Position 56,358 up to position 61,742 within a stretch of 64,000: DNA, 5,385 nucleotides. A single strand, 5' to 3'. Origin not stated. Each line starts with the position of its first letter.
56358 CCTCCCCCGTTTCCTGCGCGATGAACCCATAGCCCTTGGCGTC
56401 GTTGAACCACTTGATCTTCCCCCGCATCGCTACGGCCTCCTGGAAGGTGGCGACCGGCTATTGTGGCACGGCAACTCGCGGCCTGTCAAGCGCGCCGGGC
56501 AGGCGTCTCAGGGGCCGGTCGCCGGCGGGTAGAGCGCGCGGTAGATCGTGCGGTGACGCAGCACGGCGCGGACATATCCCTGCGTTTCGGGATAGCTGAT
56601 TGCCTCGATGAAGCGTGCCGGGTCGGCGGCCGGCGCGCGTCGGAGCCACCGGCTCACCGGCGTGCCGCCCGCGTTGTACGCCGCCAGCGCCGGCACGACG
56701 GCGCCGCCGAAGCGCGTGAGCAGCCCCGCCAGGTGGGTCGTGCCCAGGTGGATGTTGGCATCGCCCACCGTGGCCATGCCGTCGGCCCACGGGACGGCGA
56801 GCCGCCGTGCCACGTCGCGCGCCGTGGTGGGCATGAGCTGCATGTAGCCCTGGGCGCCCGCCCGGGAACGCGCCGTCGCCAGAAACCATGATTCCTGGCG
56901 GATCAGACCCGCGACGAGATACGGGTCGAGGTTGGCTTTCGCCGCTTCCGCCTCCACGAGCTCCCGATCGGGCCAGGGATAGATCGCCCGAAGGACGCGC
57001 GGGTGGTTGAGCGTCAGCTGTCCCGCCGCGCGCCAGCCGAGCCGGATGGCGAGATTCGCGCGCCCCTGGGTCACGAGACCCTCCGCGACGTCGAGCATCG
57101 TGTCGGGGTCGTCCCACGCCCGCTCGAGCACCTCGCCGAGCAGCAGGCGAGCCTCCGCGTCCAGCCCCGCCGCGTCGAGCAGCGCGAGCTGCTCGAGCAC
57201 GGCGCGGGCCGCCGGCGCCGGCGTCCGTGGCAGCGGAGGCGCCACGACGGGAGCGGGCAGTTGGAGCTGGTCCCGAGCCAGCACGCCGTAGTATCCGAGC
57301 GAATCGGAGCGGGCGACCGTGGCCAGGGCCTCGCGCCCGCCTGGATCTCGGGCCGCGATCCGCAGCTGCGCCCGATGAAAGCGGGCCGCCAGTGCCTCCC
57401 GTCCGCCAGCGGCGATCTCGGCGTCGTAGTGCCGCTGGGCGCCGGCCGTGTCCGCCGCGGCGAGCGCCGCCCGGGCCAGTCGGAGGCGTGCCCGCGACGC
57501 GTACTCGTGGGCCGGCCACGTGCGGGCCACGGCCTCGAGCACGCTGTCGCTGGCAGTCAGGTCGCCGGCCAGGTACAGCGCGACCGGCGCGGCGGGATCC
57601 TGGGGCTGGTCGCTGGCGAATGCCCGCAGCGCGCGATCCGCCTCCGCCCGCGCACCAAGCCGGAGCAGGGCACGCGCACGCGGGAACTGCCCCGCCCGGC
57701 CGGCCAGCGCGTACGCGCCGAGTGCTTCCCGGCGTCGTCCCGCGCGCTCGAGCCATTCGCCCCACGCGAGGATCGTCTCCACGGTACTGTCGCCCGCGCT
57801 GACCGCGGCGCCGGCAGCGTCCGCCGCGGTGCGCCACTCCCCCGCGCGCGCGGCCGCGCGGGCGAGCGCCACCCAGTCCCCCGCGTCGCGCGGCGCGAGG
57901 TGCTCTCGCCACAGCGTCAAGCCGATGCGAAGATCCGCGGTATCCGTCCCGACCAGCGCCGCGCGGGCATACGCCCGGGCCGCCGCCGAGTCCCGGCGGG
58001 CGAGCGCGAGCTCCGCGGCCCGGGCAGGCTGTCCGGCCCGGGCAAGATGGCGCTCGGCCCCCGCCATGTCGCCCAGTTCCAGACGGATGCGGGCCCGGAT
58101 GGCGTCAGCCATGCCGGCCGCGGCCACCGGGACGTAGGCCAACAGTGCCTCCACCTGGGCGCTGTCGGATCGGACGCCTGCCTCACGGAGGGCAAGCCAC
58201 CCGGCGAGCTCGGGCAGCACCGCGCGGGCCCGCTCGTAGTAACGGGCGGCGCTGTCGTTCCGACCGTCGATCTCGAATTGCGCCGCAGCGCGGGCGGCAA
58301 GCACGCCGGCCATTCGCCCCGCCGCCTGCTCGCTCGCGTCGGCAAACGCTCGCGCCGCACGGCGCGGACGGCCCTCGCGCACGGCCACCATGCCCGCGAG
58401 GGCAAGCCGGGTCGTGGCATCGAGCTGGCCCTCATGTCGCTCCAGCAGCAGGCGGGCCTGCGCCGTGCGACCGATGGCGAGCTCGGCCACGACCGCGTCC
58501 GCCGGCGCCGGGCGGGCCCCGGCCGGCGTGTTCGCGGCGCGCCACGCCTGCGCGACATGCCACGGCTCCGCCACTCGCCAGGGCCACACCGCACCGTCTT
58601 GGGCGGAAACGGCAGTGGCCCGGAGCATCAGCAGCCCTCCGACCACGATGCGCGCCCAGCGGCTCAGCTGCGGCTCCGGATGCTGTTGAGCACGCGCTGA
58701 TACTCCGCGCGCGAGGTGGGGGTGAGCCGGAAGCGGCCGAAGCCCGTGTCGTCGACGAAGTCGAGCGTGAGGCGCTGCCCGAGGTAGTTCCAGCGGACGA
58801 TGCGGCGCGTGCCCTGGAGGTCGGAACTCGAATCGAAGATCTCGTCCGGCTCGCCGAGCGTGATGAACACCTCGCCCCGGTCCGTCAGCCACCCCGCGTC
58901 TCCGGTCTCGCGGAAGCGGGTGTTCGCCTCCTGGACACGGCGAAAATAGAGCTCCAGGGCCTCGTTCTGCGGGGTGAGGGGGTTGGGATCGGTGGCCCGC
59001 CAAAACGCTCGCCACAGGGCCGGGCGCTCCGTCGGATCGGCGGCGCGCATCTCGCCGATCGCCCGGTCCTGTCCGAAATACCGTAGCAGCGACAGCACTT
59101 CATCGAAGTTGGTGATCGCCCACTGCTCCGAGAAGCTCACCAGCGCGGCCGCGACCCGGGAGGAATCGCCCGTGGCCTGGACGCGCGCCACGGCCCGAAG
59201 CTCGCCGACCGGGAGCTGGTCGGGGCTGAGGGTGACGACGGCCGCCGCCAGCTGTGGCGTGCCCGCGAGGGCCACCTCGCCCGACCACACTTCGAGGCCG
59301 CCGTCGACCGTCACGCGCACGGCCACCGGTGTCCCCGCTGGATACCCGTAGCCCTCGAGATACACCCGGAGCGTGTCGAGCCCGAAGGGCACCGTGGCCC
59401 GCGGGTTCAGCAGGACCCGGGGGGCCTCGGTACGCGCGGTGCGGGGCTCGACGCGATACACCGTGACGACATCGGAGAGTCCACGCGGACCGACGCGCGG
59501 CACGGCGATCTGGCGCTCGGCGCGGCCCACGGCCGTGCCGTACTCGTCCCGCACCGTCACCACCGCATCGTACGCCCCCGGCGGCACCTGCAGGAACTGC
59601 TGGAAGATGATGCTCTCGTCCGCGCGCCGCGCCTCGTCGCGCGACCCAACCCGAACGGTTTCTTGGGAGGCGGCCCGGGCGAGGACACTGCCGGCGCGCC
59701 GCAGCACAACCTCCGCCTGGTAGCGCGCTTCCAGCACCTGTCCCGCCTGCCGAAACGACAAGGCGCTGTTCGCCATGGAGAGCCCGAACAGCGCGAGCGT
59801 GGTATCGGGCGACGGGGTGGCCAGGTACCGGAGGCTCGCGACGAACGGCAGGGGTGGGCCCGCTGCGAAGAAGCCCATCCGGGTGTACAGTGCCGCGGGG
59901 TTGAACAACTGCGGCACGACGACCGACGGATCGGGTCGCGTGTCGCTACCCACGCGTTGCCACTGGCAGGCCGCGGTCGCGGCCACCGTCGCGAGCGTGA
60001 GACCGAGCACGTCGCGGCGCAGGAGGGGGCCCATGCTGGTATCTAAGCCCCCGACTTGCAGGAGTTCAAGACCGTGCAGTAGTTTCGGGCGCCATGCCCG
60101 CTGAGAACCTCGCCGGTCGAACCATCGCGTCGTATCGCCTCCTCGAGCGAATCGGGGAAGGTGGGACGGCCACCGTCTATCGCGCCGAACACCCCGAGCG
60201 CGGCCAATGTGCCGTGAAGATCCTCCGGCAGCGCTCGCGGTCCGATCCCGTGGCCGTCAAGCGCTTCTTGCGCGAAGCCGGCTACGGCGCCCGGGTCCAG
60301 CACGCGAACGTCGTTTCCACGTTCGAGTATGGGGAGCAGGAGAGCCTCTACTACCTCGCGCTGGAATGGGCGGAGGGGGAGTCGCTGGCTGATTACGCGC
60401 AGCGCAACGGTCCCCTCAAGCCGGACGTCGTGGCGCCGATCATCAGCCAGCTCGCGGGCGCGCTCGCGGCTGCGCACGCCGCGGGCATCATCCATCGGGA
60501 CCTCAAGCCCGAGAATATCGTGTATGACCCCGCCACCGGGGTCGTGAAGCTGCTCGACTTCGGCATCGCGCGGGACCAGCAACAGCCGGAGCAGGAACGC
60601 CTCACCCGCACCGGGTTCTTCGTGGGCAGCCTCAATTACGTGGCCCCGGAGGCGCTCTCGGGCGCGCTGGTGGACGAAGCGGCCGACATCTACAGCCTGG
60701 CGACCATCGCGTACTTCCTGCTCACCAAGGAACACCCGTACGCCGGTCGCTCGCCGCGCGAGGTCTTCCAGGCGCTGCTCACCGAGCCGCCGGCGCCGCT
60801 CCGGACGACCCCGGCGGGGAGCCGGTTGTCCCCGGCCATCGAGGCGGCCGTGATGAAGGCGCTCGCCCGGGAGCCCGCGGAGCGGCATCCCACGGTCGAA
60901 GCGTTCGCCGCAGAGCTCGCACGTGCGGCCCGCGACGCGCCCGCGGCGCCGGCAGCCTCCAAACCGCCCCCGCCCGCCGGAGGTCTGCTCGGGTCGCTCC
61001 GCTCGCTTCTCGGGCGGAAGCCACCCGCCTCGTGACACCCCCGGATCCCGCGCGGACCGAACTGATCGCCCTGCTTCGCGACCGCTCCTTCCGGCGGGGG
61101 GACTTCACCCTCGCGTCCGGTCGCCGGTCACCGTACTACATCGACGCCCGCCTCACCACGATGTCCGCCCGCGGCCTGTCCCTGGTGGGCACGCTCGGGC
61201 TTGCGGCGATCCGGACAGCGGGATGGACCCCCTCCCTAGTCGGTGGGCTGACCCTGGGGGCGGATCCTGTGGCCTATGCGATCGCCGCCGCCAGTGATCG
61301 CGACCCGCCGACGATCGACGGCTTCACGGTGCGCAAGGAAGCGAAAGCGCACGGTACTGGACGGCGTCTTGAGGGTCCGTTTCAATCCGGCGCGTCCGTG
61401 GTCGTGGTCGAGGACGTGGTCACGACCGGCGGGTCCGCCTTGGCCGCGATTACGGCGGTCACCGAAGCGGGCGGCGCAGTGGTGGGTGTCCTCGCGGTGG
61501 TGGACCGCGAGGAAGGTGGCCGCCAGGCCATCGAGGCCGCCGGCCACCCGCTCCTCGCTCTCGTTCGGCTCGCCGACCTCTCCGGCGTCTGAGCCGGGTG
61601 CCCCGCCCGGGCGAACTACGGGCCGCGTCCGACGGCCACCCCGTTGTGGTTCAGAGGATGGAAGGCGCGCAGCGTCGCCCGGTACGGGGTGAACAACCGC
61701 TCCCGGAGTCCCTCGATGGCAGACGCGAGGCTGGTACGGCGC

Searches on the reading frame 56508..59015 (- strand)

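Call 25: search_protein_families(library=pfam, proteins=[window:56508-59015:-], max_evalue=0.001)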
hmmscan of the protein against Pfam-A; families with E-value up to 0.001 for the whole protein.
window:56508-59015:- (835 aa): 1 family
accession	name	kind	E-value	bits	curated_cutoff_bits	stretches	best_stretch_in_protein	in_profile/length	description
PF01464.25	SLT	-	1.1e-22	80.3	21.3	1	686-799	2-113/117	Transglycosylase SLT domain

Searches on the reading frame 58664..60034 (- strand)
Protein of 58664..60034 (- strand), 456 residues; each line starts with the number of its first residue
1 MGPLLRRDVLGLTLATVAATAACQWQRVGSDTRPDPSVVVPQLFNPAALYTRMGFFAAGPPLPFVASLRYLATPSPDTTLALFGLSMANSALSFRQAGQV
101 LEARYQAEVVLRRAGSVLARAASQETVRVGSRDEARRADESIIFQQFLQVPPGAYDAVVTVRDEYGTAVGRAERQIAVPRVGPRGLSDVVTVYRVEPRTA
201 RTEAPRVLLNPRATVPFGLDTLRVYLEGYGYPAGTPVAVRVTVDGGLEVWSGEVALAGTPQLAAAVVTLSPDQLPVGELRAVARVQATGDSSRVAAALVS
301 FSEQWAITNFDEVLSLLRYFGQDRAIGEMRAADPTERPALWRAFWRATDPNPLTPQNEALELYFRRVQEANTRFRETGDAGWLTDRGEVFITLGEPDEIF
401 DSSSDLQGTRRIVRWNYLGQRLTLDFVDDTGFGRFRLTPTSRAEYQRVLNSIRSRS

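Call 25: search_protein_families(library=pfam, proteins=[window:58664-60034:-], max_evalue=0.001)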
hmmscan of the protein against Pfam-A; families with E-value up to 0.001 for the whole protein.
window:58664-60034:- (456 aa): 1 family
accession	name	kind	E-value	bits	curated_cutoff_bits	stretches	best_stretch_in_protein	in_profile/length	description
PF20094.4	GWxTD_dom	-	1.2e-11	45.1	26.9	1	301-404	20-120/172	GWxTD domain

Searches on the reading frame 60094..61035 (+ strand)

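Call 25: search_protein_families(library=pfam, proteins=[window:60094-61035:+], max_evalue=0.001)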
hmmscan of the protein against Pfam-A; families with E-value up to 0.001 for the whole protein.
window:60094-61035:+ (313 aa): 5 families
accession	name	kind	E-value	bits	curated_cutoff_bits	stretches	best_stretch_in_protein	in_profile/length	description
PF00069.31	Pkinase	-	3.5e-49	168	31.7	1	14-268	1-255/263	Protein kinase domain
PF07714.23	PK_Tyr_Ser-Thr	-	9.3e-27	94.4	23.1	1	16-264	3-248/258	Protein tyrosine and serine/threonine kinase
PF01636.29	APH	-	3.3e-07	30.7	23.2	0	116-159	154-197/239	Phosphotransferase enzyme family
PF03109.22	ABC1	-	5.6e-07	29.4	22.9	1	87-172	144-227/244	ABC1 atypical kinase-like domain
PF06293.20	Kdo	-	0.00036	20.5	21.3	1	95-166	102-176/207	Lipopolysaccharide kinase (Kdo/WaaP) family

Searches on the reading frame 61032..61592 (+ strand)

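Call 25: search_protein_families(library=pfam, proteins=[window:61032-61592:+], max_evalue=0.001)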
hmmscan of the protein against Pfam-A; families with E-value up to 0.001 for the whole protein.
window:61032-61592:+ (186 aa): 2 families
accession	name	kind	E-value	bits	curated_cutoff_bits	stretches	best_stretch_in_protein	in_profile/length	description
PF00156.33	Pribosyltran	-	3.6e-06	26.8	26.3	1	119-162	86-129/158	Phosphoribosyl transferase domain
PF14681.12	UPRTase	-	0.00048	20.1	27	0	113-168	114-170/206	Uracil phosphoribosyltransferase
